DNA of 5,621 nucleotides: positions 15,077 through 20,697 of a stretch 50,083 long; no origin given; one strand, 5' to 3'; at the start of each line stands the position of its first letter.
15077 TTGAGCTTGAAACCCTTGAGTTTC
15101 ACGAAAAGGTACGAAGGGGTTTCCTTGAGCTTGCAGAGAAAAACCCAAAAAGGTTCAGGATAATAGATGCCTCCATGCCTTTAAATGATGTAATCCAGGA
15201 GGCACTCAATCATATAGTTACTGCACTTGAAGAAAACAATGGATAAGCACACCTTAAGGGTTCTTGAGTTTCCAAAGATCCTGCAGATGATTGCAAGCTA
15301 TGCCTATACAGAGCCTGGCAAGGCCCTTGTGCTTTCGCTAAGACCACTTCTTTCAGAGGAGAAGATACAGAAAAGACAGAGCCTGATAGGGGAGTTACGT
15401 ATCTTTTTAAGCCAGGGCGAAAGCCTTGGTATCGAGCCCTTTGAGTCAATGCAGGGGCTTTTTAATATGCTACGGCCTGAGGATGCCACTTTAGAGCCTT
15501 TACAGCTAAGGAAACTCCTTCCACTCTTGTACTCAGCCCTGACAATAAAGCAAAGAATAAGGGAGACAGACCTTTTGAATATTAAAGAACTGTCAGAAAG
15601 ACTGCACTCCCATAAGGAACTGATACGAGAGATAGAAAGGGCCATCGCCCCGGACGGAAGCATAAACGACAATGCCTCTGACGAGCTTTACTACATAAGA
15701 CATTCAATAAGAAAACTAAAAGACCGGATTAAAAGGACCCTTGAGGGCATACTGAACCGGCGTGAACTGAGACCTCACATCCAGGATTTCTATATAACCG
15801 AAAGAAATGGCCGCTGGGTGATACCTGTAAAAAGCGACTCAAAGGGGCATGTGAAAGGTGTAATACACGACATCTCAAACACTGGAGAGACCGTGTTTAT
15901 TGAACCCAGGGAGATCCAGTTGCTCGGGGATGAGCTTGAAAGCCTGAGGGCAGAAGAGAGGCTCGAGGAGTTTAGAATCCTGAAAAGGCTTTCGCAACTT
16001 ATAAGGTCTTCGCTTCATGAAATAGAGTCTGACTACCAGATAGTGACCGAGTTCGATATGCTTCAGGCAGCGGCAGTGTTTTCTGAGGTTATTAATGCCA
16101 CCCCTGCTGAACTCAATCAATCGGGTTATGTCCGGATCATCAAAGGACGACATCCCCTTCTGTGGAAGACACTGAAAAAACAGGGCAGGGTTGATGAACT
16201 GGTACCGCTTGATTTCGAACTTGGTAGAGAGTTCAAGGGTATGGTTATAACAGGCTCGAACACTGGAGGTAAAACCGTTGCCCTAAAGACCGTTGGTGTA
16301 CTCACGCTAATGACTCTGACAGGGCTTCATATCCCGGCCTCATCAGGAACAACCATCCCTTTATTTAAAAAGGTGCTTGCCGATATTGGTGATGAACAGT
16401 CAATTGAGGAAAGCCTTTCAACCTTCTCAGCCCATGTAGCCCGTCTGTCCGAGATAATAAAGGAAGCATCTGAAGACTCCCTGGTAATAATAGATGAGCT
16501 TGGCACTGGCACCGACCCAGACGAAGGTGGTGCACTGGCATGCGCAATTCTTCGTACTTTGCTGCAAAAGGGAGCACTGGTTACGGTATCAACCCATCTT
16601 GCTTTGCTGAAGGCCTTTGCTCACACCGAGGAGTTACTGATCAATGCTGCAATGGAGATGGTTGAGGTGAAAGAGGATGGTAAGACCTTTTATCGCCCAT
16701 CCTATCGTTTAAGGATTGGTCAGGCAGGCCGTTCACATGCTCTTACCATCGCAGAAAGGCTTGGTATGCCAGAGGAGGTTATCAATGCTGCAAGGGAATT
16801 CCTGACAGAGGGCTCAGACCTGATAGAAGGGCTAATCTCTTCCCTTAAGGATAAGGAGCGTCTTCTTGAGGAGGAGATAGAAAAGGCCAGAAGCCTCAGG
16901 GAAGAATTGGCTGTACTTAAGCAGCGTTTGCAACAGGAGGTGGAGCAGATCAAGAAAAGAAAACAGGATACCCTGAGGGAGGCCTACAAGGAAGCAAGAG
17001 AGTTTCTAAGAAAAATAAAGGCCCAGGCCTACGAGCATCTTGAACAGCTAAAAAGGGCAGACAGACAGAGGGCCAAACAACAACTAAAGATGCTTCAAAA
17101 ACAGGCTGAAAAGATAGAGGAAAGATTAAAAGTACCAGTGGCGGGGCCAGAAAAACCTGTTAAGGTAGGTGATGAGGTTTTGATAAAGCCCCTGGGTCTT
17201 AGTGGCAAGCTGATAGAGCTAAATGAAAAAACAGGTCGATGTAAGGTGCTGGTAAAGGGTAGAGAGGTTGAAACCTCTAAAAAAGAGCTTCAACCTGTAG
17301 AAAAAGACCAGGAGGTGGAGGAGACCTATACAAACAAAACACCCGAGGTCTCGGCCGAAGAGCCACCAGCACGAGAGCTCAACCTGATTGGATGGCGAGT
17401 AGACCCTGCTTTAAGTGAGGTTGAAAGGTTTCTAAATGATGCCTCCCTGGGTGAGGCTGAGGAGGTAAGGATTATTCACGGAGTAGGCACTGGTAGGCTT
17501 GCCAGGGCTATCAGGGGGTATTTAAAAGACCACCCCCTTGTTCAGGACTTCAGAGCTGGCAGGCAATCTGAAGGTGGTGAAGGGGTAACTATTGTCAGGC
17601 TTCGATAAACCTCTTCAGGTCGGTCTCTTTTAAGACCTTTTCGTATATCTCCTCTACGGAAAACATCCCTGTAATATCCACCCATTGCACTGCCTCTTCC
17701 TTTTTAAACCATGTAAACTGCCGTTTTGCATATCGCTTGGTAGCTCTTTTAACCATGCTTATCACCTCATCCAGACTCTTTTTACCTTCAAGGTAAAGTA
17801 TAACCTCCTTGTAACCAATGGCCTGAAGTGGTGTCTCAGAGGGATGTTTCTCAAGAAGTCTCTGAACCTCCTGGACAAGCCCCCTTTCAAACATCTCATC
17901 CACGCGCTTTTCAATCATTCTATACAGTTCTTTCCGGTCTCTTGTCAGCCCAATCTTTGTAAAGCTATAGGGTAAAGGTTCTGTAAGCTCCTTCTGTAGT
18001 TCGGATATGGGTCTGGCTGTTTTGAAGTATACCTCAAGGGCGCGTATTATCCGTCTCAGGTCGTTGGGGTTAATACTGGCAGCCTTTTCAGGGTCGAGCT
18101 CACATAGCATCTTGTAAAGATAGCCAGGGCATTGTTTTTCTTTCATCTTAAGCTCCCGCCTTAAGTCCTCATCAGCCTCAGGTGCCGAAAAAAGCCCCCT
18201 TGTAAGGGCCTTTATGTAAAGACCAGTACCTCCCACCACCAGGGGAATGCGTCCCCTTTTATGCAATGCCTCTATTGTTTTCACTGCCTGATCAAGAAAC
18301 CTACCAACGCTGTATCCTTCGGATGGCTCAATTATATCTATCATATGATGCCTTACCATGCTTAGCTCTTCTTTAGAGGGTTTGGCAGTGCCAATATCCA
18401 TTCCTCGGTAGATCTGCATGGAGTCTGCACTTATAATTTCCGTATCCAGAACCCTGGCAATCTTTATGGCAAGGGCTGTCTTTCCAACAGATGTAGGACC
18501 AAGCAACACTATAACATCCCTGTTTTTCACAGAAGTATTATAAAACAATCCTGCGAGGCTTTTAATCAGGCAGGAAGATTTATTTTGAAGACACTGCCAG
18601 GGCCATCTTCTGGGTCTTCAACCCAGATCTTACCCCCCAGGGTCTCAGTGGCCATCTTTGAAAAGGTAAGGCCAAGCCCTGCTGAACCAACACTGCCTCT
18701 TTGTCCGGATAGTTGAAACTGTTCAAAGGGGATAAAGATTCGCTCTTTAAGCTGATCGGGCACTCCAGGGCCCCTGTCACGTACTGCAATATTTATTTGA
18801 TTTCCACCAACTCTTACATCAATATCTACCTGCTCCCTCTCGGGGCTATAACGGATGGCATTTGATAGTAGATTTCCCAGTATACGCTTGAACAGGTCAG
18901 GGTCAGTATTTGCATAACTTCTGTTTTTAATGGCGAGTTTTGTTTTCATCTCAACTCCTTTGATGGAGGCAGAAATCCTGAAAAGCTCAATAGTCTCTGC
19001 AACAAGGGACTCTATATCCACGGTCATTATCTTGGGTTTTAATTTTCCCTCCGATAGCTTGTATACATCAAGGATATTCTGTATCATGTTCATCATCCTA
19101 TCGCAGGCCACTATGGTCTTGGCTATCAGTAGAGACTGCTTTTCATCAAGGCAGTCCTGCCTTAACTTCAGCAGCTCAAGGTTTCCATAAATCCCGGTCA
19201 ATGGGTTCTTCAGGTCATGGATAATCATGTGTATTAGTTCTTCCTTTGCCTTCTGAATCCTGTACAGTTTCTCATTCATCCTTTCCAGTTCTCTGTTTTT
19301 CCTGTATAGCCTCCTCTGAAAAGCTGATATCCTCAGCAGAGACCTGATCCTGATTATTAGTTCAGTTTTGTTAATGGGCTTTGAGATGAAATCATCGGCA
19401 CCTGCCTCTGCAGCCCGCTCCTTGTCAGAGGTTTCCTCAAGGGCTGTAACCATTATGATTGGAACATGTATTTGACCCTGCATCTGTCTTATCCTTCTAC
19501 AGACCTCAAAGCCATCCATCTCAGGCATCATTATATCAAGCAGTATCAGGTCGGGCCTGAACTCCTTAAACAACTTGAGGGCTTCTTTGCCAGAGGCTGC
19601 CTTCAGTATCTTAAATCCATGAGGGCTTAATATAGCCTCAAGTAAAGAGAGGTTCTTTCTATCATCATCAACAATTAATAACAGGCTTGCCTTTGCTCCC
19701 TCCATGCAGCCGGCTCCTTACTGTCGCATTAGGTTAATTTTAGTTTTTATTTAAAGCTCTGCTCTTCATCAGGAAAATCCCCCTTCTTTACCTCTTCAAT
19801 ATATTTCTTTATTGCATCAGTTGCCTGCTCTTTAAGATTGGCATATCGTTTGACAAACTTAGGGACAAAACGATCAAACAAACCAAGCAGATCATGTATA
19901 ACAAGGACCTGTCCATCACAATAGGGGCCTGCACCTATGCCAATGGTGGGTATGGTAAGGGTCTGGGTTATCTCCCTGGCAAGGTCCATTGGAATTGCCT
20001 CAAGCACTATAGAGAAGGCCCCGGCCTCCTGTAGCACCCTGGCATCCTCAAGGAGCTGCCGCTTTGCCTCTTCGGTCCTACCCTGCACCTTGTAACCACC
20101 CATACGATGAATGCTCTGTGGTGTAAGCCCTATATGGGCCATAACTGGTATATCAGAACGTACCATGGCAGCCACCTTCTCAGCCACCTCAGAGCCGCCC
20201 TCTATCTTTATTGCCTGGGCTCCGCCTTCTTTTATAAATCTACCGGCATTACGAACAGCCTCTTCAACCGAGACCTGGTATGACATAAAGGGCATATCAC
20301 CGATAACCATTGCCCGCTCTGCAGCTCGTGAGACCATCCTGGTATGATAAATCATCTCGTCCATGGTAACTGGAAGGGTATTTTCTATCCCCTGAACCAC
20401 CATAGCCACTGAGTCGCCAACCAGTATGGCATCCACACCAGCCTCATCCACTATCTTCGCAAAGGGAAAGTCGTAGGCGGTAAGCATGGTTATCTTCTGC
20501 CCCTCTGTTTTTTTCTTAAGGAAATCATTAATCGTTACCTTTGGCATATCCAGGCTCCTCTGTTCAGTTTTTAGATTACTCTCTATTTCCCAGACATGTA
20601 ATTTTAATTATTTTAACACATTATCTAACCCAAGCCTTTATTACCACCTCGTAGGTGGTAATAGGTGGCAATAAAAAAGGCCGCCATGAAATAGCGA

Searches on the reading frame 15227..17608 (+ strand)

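Call 38: search_protein_families(library=ncbifam, proteins=[window:15227-17608:+], max_evalue=1e-10)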
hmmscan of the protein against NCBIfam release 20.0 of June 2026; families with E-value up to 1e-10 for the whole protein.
window:15227-17608:+ (793 aa): 4 families
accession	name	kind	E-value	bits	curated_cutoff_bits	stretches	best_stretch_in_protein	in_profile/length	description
TIGR01069.2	mutS2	equivalog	1.5e-230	767.7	400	1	7-792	2-790/790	endonuclease MutS2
NF052383.1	ATPase_KamC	equivalog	1.2e-62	212.4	300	1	85-525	78-507/508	lysine 5,6-aminomutase reactivase ATPase KamC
NF003810.1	PRK05399.1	equivalog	1e-46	160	480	1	39-528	303-791/793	DNA mismatch repair protein MutS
TIGR01070.1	mutS1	equivalog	1.7e-36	125.9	641.7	1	234-532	495-784/840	DNA mismatch repair protein MutS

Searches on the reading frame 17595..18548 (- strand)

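Call 38: search_protein_families(library=ncbifam, proteins=[window:17595-18548:-], max_evalue=1e-10)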
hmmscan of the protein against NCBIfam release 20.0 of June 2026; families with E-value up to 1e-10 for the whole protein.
window:17595-18548:- (317 aa): 1 family
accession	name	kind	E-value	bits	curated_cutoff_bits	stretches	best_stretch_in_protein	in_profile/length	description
TIGR00174.1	miaA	equivalog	1.7e-102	342.6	148.65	1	12-293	1-286/288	tRNA (adenosine(37)-N6)-dimethylallyltransferase MiaA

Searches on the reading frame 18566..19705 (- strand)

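Call 38: search_protein_families(library=ncbifam, proteins=[window:18566-19705:-], max_evalue=1e-10)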
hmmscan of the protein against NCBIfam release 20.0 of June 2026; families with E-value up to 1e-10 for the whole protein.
window:18566-19705:- (379 aa): 130 families (the best 25 are shown)
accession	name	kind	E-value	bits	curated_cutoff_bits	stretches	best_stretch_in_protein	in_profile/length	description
NF041880.1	EPS_EpsF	equivalog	3e-56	190.9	900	2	144-378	264-492/492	response regulator EpsF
TIGR02956.1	TMAO_torS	equivalog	6.7e-52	176.7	676.5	2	151-378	461-681/967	TMAO reductase system sensor histidine kinase/response regulator TorS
NF011874.0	PRK15347.1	equivalog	3.5e-50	171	852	2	132-378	376-613/921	two component system sensor kinase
NF008318.0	PRK11107.1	equivalog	5.7e-50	170.3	890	2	9-126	670-787/920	two-component sensor histidine kinase BarA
NF008302.0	PRK11091.1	equivalog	5.3e-48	163.8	838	2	139-378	268-504/779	aerobic respiration two-component sensor histidine kinase ArcB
NF007135.0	PRK09581.1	equivalog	1.2e-46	159.5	474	1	8-174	4-173/457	PleD family two-component system response regulator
NF038297.2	hybrid_HK_HrmK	equivalog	2.7e-45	155.1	725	2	132-378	213-456/607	hybrid histidine kinase/response regulator HrmK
NF008099.0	PRK10841.1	equivalog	6.3e-43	146.7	920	2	137-378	453-689/949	two-component system sensor histidine kinase RcsC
NF047465.1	hybrid_HK_LvrA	exception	1.5e-42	145.6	1200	2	129-378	177-421/819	hybrid histidine kinase/response regulator LvrA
NF041832.1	near_NosP_CTERM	subfamily_domain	2.2e-42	145.5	400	1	153-378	6-224/370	NahK/ErcS family hybrid sensor histidine kinase/response regulator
NF041947.1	LuxQ_Vibrio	equivalog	2.1e-40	138.4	1200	2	152-378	470-695/843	quorum-sensing autoinducer 2 sensor kinase/phosphatase LuxQ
NF045901.1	HisKinLetSLeg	equivalog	4.7e-37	127.5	1650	2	134-376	273-515/906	two-component system sensor histidine kinase LetS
NF046044.1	PnpS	equivalog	7.4e-36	124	400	1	147-378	163-390/390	two-component system histidine kinase PnpS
NF047874.1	MASE3_PAS_HK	subfamily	7.9e-35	120.7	560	1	138-379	382-625/655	MASE3 domain-containing sensor histidine kinase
NF045944.1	ResRegRpaBCyano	equivalog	2.4e-34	118.7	330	1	10-154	1-142/229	response regulator transcription factor RpaB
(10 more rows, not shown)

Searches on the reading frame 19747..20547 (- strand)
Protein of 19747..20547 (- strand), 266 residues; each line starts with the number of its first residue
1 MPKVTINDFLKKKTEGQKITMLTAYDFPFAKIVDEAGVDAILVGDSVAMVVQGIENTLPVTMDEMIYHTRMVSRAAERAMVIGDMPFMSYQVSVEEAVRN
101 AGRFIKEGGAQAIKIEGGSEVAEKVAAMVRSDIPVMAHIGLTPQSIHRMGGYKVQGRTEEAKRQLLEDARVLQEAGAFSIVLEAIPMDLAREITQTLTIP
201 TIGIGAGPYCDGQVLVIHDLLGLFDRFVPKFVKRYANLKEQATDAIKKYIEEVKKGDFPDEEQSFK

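Call 69: search_protein_families(library=ncbifam, proteins=[window:19747-20547:-], max_evalue=1e-10)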
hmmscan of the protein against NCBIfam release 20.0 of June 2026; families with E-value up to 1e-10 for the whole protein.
window:19747-20547:- (266 aa): 2 families
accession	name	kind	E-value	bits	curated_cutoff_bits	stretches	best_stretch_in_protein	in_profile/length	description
NF001452.0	PRK00311.1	subfamily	1.6e-125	417.8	272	1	3-266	4-267/267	3-methyl-2-oxobutanoate hydroxymethyltransferase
TIGR00222.1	panB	equivalog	2.8e-108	361.5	207.55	1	5-266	4-264/264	3-methyl-2-oxobutanoate hydroxymethyltransferase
